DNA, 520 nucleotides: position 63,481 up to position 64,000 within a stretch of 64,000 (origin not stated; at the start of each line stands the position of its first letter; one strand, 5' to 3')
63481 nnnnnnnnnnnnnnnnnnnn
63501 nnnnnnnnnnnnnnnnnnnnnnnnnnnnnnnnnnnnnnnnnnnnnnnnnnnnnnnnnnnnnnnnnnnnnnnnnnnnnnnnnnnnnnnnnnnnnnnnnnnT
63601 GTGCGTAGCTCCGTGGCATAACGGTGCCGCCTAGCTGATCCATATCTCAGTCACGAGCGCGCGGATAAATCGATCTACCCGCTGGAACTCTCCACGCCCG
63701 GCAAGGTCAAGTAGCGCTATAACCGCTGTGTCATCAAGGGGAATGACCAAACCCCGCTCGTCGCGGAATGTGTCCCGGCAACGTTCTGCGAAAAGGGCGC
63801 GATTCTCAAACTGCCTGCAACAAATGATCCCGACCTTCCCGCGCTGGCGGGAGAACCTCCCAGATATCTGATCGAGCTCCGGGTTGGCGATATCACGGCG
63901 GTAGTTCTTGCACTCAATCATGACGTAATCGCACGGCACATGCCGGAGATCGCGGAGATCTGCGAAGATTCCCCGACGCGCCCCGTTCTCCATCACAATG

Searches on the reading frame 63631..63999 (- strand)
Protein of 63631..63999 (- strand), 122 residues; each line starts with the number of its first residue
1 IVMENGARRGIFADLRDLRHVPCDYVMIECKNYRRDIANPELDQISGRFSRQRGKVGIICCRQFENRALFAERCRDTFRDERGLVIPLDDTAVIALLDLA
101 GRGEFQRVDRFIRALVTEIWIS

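Call 3: search_protein_families(library=pfam, proteins=[window:63631-63999:-], max_evalue=0.1)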
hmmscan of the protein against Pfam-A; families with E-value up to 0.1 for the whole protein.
window:63631-63999:- (122 aa): 1 family
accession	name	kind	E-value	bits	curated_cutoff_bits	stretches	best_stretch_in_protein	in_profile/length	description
PF04471.18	Mrr_cat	-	0.097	13.2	21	0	25-64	49-89/115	Restriction endonuclease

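Call 4: search_protein_families(library=padloc, proteins=[window:63631-63999:-], max_evalue=0.1)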
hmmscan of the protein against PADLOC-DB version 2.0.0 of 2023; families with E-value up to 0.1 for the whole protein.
window:63631-63999:- (122 aa): 1 family
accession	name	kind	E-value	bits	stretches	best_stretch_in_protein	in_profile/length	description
PDLC04597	PDC-M36A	-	0.0051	13.7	1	23-97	358-430/457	-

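Call 7: search_protein_families(library=ncbifam, proteins=[window:63631-63999:-], max_evalue=0.1)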
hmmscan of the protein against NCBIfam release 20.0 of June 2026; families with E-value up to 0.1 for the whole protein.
window:63631-63999:- (122 aa): 0 families

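Call 17: find_homologous_proteins(query=window:63631-63999:-, max_evalue=0.001)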
Query window:63631-63999:- (122 aa): 16 proteins with E <= 0.001 among 29 candidates.
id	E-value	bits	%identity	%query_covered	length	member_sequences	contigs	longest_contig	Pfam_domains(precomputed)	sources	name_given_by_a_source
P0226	1.1e-44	169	63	98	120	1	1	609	-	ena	-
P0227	2.7e-44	168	62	100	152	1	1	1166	-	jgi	jgi:hypothetical protein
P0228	3.8e-43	164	60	100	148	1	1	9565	-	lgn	-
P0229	1.2e-40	156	56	100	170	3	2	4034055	-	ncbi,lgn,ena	-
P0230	2.6e-39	152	55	100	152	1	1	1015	-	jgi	jgi:hypothetical protein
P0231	3.6e-37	145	56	100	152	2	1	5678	-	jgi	jgi:hypothetical protein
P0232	1.1e-36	143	55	100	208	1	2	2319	-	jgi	jgi:hypothetical protein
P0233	8.3e-35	137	52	100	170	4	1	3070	-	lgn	-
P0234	2.1e-34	136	50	98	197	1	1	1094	-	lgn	-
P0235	4.9e-33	132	52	89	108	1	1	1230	-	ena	-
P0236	6.9e-29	118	58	79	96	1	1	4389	-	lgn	-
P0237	1.5e-26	111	47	96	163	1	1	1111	-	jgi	jgi:hypothetical protein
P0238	8.6e-24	102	54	73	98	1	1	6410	-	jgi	jgi:hypothetical protein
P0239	2.3e-23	100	64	57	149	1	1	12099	-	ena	-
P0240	1.7e-21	94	55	60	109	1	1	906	-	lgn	-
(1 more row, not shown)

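Call 19: find_encoding_contigs(protein=P0229, flank=8000, max_places=4)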
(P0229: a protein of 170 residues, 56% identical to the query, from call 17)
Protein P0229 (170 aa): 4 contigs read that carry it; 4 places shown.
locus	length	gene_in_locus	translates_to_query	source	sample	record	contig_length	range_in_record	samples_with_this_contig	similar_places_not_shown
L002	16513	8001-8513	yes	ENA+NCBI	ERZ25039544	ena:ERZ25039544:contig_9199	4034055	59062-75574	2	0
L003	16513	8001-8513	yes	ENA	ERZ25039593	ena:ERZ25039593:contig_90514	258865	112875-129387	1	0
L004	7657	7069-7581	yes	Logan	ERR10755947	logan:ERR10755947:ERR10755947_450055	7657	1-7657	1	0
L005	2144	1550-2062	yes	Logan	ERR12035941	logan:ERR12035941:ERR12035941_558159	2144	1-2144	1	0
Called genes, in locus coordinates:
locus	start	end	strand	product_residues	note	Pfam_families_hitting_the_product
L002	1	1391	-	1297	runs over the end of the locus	PF13620:CarboxypepD_reg, PF25183:OMP_b-brl_4, PF00593:TonB_dep_Rec_b-barrel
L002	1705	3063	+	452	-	-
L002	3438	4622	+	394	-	PF05050:Methyltransf_21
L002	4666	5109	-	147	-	PF04138:GtrA_DPMS_TM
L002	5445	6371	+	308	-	PF13489:Methyltransf_23, PF07021:MetW (faint), PF08241:Methyltransf_11, PF08242:Methyltransf_12, PF13649:Methyltransf_25, PF13847:Methyltransf_31 (weak)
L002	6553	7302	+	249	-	PF07508:Recombinase, PF13408:Zn_ribbon_recom (weak)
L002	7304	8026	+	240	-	-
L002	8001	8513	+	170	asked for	-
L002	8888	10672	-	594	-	PF04389:Peptidase_M28, PF01546:Peptidase_M20 (weak)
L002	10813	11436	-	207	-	-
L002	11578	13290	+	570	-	PF01229:Glyco_hydro_39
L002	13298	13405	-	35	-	-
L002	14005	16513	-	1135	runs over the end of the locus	PF01074:Glyco_hydro_38N, PF09261:Alpha-mann_mid, PF07748:Glyco_hydro_38C, PF17677:Glyco_hydro38C2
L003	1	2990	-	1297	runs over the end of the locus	PF13620:CarboxypepD_reg, PF25183:OMP_b-brl_4, PF00593:TonB_dep_Rec_b-barrel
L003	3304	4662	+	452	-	-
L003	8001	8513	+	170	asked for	-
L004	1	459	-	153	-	?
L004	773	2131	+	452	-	-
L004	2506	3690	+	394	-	PF05050:Methyltransf_21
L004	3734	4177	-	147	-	PF04138:GtrA_DPMS_TM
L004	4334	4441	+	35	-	-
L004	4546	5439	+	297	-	PF13489:Methyltransf_23, PF07021:MetW (faint), PF08241:Methyltransf_11, PF08242:Methyltransf_12, PF13649:Methyltransf_25, PF13847:Methyltransf_31 (weak)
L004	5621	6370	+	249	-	PF07508:Recombinase, PF13408:Zn_ribbon_recom (weak)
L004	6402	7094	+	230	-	-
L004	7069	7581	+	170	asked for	-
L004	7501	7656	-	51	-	?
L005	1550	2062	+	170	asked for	-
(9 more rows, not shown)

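Call 20: find_encoding_contigs(protein=P0228, flank=8000, max_places=4)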
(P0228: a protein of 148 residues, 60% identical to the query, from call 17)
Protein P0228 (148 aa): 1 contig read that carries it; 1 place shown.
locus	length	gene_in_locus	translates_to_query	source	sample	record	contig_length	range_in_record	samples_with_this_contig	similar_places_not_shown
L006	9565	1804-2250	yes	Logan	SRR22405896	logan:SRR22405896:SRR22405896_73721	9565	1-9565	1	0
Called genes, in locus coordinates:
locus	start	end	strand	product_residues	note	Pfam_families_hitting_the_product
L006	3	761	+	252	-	?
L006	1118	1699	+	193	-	PF28123:DUF8370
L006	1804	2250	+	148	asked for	-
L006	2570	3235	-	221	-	-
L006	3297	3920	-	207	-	-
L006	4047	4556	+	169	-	-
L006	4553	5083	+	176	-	PF00437:T2SSE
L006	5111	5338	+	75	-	PF04956:TrbC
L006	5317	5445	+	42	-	-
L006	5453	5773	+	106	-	PF05101:VirB3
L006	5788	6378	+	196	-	PF27097:VirB4_TrbE_N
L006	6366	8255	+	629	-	PF03135:CagE_TrbE_VirB, PF12846:AAA_10 (faint), PF19044:P-loop_TraG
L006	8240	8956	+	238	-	-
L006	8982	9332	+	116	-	-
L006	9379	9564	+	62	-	?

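Call 21: find_encoding_contigs(protein=P0239, flank=8000, max_places=4)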
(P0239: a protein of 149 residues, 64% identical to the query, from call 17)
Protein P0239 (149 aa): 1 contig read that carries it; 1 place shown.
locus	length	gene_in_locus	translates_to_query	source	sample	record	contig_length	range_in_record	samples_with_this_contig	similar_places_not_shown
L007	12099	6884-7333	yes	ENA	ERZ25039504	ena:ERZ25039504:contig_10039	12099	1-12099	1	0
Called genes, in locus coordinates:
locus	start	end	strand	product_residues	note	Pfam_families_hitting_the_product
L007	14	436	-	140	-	-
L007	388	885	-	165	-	-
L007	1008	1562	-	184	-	-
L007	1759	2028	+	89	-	-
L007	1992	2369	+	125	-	-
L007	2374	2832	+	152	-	PF13380:CoA_binding_2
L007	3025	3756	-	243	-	-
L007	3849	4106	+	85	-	-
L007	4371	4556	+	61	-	-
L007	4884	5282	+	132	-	-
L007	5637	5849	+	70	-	-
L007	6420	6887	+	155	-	-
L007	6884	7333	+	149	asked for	-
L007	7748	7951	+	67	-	-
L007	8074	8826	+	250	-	-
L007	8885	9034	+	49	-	-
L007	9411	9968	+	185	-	-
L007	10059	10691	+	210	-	-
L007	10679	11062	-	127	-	-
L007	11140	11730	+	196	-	-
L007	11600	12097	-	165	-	?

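Call 27: search_protein_families(library=pfam, proteins=[P0229, P0227, P0232, P0234, L002:7304-8026:+, L004:6402-7094:+, L007:6420-6887:+], max_evalue=1)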
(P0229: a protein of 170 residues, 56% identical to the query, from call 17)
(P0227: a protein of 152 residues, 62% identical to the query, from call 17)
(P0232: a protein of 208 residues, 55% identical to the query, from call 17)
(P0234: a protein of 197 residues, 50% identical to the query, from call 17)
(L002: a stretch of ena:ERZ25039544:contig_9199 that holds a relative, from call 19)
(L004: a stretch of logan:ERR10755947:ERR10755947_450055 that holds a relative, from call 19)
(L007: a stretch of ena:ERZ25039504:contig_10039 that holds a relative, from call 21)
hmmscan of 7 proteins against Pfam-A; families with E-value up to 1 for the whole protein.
P0229 (170 aa): 1 family
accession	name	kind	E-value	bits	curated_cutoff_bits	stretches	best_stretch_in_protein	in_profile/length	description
PF04471.18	Mrr_cat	-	0.21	12.2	21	1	74-108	50-84/115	Restriction endonuclease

P0227 (152 aa): 1 family
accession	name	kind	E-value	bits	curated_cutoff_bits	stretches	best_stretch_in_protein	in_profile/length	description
PF16352.10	DUF4980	-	0.19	12.1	28.9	1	54-109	52-106/109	Domain of unknown function (DUF4980)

P0232 (208 aa): 0 families

P0234 (197 aa): 2 families
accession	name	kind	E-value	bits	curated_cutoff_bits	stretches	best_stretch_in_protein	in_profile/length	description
PF05724.17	TPMT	-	0.081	13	26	1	109-176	77-142/218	Thiopurine S-methyltransferase (TPMT)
PF04471.18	Mrr_cat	-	0.11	13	21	1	100-136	49-85/115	Restriction endonuclease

L002:7304-8026:+ (240 aa): 2 families
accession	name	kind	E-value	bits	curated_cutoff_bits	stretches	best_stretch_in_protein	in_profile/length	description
PF25212.1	HVO_A0114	-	0.043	14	27.6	1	37-91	19-73/84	HVO_A0114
PF06093.19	Spt4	-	0.25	11.9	25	1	52-74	39-61/77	Spt4/RpoE2 zinc finger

L004:6402-7094:+ (230 aa): 2 families
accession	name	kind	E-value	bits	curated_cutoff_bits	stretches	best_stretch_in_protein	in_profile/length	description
PF25212.1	HVO_A0114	-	0.039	14.2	27.6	1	27-81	19-73/84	HVO_A0114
PF06093.19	Spt4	-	0.24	12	25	1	42-64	39-61/77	Spt4/RpoE2 zinc finger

L007:6420-6887:+ (155 aa): 2 families
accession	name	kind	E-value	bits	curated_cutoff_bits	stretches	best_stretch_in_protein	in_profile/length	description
PF07015.17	VirC1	-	0.076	12.8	24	1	25-76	106-155/231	VirC1 protein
PF12152.13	eIF_4G1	-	0.71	10.5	27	1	81-97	46-62/70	Eukaryotic translation initiation factor 4G1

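Call 30: find_related_loci(query=A1, collection=metagenome_contigs, flank=10000)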
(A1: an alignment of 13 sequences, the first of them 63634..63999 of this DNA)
Query A1 (122 aa) in metagenome_contigs; peptide patterns used: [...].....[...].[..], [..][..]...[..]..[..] (x = any residue, [..] = any of these).
600 stretches matched a pattern (row limit reached: there are more); 512 encode a relative of the query (tblastn E <= 1e-3); the best 80 are kept; 80 distinct loci.
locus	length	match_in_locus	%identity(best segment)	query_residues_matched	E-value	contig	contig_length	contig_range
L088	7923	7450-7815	62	1-122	5e-50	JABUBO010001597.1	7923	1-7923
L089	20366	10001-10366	56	1-122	1e-49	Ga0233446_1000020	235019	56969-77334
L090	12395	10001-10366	56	1-122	3e-49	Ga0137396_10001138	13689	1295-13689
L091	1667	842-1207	61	1-122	1e-48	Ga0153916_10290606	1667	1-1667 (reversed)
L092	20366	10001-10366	59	1-122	7e-48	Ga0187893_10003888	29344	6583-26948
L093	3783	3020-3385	57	1-122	1e-47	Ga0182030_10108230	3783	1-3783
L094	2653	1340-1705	58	1-122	9e-48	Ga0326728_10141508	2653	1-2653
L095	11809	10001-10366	61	1-122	2e-47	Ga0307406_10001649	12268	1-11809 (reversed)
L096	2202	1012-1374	55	1-121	4e-47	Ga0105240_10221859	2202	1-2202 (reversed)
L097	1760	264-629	58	1-122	9e-48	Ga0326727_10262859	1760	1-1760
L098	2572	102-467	59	1-122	1e-46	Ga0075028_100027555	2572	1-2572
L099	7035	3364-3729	60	1-122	2e-46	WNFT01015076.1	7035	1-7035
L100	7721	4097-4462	60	1-122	2e-46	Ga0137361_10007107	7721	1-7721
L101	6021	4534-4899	55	1-122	2e-46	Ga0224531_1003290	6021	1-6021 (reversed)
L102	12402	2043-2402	57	1-120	4e-46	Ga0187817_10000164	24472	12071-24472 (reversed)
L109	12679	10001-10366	55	1-122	3e-45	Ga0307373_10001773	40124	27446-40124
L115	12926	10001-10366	56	1-122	8e-45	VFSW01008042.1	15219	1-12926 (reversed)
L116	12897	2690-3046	55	1-119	8e-44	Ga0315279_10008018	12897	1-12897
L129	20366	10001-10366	52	1-122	7e-43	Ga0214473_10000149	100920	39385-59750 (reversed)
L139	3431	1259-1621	55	1-121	5e-42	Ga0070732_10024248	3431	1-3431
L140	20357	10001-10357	52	1-119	2e-41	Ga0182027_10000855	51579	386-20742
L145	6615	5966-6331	48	1-122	2e-40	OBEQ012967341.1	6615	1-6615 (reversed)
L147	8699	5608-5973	54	1-122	2e-39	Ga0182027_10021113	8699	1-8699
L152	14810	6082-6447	48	1-122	3e-38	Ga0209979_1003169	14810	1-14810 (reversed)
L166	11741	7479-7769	58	1-97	4e-35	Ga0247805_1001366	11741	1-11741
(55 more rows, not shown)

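Call 50: search_protein_families(library=phrogs, proteins=[window:63634-63999:-], max_evalue=0.01)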
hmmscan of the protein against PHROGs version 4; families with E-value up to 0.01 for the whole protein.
window:63634-63999:- (122 aa): 1 family
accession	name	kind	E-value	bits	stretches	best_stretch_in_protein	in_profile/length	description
phrog_27295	-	unknown function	2.8e-19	70.1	1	1-98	353-448/469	-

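Call 51: search_protein_families(library=padloc, proteins=[L088:6364-7815:+, L090:8933-10366:+, L109:8819-10366:+, L129:8936-10366:+, L152:5014-6447:+], max_evalue=0.01)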
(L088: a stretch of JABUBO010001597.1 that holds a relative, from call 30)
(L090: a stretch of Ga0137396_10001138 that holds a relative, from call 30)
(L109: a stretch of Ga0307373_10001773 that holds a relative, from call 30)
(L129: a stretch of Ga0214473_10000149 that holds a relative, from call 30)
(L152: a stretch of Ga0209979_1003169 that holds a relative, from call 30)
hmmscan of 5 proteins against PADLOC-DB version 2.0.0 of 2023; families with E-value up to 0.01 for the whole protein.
L088:6364-7815:+ (484 aa): 2 families
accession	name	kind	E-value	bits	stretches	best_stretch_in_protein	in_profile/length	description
PDLC04597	PDC-M36A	-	4.7e-43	145.6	2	11-235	8-233/457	-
PDLC04598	PDC-M36A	-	7.2e-16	56.5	1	136-227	4-98/330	-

L090:8933-10366:+ (478 aa): 2 families
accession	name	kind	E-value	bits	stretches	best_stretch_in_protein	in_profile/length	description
PDLC04597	PDC-M36A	-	9e-46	154.6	2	3-230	6-234/457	-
PDLC04598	PDC-M36A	-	2e-16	58.3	2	129-222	3-99/330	-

L109:8819-10366:+ (516 aa): 2 families
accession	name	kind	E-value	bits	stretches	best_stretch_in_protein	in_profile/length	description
PDLC04597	PDC-M36A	-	1.1e-44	151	2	41-272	6-238/457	-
PDLC04598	PDC-M36A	-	1.1e-14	52.6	1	167-260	3-99/330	-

L129:8936-10366:+ (477 aa): 2 families
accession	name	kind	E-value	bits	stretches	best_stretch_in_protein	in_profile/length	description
PDLC04597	PDC-M36A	-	5.3e-54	181.7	2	4-228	8-233/457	-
PDLC04598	PDC-M36A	-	1.4e-19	68.8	2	128-221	3-99/330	-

L152:5014-6447:+ (478 aa): 2 families
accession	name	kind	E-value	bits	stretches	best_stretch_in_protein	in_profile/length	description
PDLC04597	PDC-M36A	-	1.5e-37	127.5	1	3-453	4-430/457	-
PDLC04598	PDC-M36A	-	1.4e-11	42.4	1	132-451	4-301/330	-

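Call 53: search_protein_families(library=padloc, proteins=[L092:10388-11356:+, L115:10354-11631:+, L129:10342-10830:+, L140:10354-10950:+, L147:5961-8642:+, L139:1579-2910:+, L166:7864-9306:+, L098:471-2285:+, L116:3171-8399:+, L145:3406-4863:+], max_evalue=0.0001)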
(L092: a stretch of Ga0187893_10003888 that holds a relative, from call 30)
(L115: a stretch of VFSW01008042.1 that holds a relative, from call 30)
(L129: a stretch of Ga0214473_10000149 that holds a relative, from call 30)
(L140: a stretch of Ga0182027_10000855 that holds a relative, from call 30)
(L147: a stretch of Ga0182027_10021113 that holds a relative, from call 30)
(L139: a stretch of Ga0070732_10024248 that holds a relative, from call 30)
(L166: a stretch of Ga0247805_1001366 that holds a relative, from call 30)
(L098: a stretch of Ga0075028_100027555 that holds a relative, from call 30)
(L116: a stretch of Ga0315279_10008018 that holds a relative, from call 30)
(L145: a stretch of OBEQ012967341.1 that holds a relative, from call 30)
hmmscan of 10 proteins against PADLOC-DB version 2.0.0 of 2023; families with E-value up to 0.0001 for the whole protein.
L092:10388-11356:+ (323 aa): 0 families

L115:10354-11631:+ (426 aa): 1 family
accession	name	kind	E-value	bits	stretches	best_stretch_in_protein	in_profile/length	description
PDLC05036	PDC-S54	-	1.5e-147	490.4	1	9-415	1-408/410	-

L129:10342-10830:+ (163 aa): 1 family
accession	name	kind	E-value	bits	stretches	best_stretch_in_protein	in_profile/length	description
PDLC01072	Csx23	-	5.6e-18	63.4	1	28-158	17-138/143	Unknown function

L140:10354-10950:+ (199 aa): 0 families

L147:5961-8642:+ (894 aa): 15 families
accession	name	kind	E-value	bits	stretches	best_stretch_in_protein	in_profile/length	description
PDLC03042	REase_I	-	1.3e-96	322.1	3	324-593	563-846/1170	Type I restriction enzyme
PDLC03049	REase_I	-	3.5e-57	192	2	327-598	283-546/807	Type I restriction enzyme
PDLC03047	REase_I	-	1.3e-48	163.6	2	326-609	454-738/1107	Type I restriction enzyme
PDLC02707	PbeA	-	2.5e-20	70.6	1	165-591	251-629/672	PbeA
PDLC02704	PbeA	-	1.8e-15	54.5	2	331-590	386-642/682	PbeA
PDLC03597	REase_MTase_IIG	-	5.7e-13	45.3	1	164-340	165-334/1646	Type IIG restriction enzyme-methyltransferase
PDLC03659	mREase_IV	-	6.5e-13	45.4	1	535-601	512-574/945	Type IV methyl-directed restriction enzyme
PDLC02703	PbeA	-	1.5e-10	38.3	1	185-403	260-448/626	PbeA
PDLC03658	mREase_IV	-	7.1e-10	35.2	1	536-591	505-557/953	Type IV methyl-directed restriction enzyme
PDLC02706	PbeA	-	3.6e-09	33.8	1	167-397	270-472/722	PbeA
PDLC03051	REase_MTase_I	-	7.2e-09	31.3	0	535-578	559-602/1591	Type I restriction enzyme-methyltransferase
PDLC01439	typeIV_DinG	-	3e-07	27.5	1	165-235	15-79/575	CAS-IV-A; associated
PDLC01765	Cas3c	-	8.6e-06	22.9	0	520-610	413-491/612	-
PDLC03048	REase_I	-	1.2e-05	21.6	0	191-242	274-325/976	Type I restriction enzyme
PDLC03648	REase_III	-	1.4e-05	21.4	0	331-430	134-229/871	Type III restriction enzyme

L139:1579-2910:+ (444 aa): 0 families

L166:7864-9306:+ (481 aa): 2 families
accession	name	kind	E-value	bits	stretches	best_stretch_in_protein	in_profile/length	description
PDLC03854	LmuA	-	2.8e-06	24.7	1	22-93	17-87/345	-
PDLC04676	PDC-M48B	-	1e-05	22.5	0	33-94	34-91/357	-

L098:471-2285:+ (605 aa): 0 families

L116:3171-8399:+ (1743 aa): 24 families
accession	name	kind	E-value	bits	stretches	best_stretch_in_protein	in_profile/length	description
PDLC00013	DruE1|DruE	-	2.2e-93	312.3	4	997-1379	1082-1442/1776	SNF2 family N-terminal domain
PDLC00037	DruE3|DruE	-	4.8e-90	301.1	3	973-1351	1032-1403/2055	SNF2 family N-terminal domain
PDLC00014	DruE2|DruE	-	4.6e-75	251.1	5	1000-1097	1202-1299/1928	SNF2 family N-terminal domain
PDLC00035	DruE3|DruE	-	1.9e-71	239.3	2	47-675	48-669/1460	SNF2 family N-terminal domain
PDLC00051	DruE4|DruE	-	3.9e-71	238.2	5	997-1095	1124-1222/1829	SNF2 family N-terminal domain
PDLC00015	DruE2|DruE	-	6.3e-71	237.6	5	997-1098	1170-1271/1887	SNF2 family N-terminal domain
PDLC00036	DruE3|DruE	-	1.6e-65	219.1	2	103-313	95-317/2023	SNF2 family N-terminal domain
PDLC02503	BrxHI|BrxHII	-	1.2e-22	78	2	102-279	26-195/698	BrxHI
PDLC03960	SngC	-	1.7e-20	71.4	1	101-285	25-202/720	-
PDLC02896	DpdJ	-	2e-19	66.9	1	198-284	330-418/1487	DpdJ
PDLC02501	BrxHI|BrxHII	-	2.4e-17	60.3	2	101-279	24-196/925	BrxHI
PDLC02569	DrmA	-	2e-15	53.7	1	984-1068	815-898/1095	DrmA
PDLC02864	DpdF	-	2.5e-13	47.7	2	970-1142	257-406/610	DpdF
PDLC03928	PsyrT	-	9.5e-12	42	1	971-1057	265-351/689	-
PDLC02570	DrmA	-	2e-11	41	1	969-1062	554-645/851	DrmA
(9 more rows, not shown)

L145:3406-4863:+ (486 aa): 1 family
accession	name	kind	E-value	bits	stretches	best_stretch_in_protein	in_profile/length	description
PDLC03812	RTasRmuC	-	5.8e-58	194.5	2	165-462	126-428/439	DRT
